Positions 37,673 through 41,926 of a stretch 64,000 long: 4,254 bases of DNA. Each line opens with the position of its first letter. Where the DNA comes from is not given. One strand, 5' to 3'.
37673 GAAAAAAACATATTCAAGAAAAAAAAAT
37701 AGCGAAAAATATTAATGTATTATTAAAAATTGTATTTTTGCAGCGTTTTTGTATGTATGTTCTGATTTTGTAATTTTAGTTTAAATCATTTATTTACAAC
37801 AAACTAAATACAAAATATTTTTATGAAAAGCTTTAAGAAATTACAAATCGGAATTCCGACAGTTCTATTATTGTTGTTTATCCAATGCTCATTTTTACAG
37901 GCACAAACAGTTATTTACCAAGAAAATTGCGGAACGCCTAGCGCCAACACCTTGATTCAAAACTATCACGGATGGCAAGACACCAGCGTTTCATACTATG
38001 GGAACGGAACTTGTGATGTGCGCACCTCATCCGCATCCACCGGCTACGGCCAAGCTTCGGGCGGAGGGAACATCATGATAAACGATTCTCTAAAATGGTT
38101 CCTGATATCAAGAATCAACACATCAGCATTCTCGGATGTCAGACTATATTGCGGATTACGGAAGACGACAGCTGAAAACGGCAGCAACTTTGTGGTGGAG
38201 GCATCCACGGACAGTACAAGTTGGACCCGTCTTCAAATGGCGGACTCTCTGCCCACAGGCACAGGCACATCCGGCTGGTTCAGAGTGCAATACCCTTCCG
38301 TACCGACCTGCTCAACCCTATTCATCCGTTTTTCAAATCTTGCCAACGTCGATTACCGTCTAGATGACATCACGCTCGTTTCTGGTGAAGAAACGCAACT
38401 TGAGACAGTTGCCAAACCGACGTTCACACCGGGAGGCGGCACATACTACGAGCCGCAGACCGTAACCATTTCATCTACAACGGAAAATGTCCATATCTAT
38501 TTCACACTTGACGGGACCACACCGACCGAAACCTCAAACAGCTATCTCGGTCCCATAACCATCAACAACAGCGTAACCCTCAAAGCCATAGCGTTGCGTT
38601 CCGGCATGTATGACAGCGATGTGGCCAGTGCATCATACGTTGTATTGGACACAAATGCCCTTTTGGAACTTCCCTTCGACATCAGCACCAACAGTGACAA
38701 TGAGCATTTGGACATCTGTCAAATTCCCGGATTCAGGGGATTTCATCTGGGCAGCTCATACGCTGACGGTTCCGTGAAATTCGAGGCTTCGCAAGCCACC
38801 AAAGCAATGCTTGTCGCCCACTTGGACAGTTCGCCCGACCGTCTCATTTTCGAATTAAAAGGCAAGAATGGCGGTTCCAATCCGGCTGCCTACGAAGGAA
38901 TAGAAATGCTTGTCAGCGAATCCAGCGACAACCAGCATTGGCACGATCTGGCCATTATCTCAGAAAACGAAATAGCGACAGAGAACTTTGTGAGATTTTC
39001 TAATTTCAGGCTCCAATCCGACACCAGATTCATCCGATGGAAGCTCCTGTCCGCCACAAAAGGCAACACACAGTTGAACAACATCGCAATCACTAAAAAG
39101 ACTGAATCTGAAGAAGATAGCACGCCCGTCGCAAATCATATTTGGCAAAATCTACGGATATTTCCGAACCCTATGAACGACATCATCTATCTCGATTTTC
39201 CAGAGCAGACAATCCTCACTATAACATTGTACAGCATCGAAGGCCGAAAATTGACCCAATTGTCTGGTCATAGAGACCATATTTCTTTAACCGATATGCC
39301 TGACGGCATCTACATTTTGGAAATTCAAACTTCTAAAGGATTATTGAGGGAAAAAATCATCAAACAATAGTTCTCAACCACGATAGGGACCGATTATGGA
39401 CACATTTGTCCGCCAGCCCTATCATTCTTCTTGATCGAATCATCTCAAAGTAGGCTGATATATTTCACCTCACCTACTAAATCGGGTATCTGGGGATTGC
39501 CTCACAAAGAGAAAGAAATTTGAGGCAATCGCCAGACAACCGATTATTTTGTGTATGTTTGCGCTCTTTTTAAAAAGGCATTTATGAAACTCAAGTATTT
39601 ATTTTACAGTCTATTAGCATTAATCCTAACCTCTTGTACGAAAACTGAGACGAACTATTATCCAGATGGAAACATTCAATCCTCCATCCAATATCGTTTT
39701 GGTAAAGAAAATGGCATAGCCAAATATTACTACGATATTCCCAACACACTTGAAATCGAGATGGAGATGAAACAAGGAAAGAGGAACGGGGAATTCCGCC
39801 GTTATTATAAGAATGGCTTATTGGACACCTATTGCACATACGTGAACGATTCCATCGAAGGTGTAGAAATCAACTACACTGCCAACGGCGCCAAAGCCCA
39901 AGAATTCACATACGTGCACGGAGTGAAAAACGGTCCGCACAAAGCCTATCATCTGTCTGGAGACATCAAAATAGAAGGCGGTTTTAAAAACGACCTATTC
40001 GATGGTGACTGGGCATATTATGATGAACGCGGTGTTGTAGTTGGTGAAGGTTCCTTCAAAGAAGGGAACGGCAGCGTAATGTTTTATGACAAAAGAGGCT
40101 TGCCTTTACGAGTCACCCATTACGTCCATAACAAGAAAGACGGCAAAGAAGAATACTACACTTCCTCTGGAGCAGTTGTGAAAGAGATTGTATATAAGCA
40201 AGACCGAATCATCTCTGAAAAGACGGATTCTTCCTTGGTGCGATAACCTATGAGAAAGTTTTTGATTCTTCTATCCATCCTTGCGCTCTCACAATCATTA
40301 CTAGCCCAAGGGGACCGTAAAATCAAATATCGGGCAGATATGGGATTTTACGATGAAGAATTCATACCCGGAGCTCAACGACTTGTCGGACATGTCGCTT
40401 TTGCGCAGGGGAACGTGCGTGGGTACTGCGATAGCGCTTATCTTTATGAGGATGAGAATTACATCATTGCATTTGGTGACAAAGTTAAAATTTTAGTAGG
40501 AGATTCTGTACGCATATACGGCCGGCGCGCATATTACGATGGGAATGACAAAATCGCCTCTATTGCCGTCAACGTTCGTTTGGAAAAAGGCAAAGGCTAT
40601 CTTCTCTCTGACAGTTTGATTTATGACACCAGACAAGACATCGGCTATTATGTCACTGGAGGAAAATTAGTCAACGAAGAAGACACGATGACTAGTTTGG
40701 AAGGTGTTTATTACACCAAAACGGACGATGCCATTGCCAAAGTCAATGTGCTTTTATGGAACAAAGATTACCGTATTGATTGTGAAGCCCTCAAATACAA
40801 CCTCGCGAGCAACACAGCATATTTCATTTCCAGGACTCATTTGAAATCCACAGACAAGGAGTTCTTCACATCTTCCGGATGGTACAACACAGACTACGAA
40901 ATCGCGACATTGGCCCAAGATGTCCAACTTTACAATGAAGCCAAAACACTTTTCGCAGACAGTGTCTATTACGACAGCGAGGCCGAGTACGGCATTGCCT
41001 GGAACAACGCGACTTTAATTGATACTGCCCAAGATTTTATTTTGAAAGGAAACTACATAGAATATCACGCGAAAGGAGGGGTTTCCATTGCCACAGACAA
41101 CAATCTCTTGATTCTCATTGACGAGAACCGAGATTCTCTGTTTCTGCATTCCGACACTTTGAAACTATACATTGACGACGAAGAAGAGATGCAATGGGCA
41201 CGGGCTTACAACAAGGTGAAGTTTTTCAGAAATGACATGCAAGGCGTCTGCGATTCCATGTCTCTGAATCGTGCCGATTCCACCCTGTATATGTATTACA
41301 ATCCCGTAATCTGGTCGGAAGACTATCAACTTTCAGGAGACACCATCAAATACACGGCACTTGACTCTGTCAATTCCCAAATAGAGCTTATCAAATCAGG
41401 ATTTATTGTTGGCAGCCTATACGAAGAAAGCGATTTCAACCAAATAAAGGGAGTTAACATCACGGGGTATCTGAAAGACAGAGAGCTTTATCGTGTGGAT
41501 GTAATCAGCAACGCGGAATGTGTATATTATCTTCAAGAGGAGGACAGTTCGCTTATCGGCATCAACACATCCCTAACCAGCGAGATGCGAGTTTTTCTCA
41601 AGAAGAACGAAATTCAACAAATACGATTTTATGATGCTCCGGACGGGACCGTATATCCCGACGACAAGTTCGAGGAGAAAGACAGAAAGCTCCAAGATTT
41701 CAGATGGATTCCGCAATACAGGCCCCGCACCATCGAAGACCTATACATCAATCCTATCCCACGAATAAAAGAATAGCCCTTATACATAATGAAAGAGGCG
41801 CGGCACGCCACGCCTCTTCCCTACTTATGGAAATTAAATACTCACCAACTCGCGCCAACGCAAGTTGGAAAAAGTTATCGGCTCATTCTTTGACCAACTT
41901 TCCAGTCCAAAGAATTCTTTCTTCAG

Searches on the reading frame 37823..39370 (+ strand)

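Call 38: search_protein_families(library=pfam, proteins=[window:37823-39370:+], max_evalue=0.001)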
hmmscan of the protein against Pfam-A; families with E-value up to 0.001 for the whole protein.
window:37823-39370:+ (515 aa): 3 families
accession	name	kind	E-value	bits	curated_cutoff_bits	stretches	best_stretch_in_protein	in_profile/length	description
PF13290.12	CHB_HEX_C_1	-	8.8e-21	74.1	22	1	203-268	1-66/67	Chitobiase/beta-hexosaminidase C-terminal domain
PF13287.12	Fn3_assoc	-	1.5e-15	57.5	23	1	214-272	1-59/59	Fn3 associated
PF18962.6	Por_Secre_tail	-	8.8e-10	39.2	27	1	446-513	1-74/75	Secretion system C-terminal sorting domain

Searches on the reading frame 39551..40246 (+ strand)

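Call 67: search_protein_families(library=pfam, proteins=[window:39551-40246:+], max_evalue=0.001)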
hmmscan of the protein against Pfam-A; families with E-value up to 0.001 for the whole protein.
window:39551-40246:+ (231 aa): 1 family
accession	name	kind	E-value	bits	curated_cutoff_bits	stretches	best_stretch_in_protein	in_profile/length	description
PF07661.19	MORN_2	-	8.4e-13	47.4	29.6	0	32-48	4-20/22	MORN repeat variant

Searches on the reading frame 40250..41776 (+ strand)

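Call 67: search_protein_families(library=pfam, proteins=[window:40250-41776:+], max_evalue=0.001)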
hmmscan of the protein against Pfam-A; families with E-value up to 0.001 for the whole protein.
window:40250-41776:+ (508 aa): 2 families
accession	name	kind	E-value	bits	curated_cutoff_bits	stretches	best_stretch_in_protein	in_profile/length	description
PF13100.11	OstA_2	-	4e-45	153.7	21.2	2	29-178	9-157/158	OstA-like protein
PF03968.19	LptD_N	-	3.9e-09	37.2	20.4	0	294-369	26-108/113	LptA/(LptD N-terminal domain) LPS transport protein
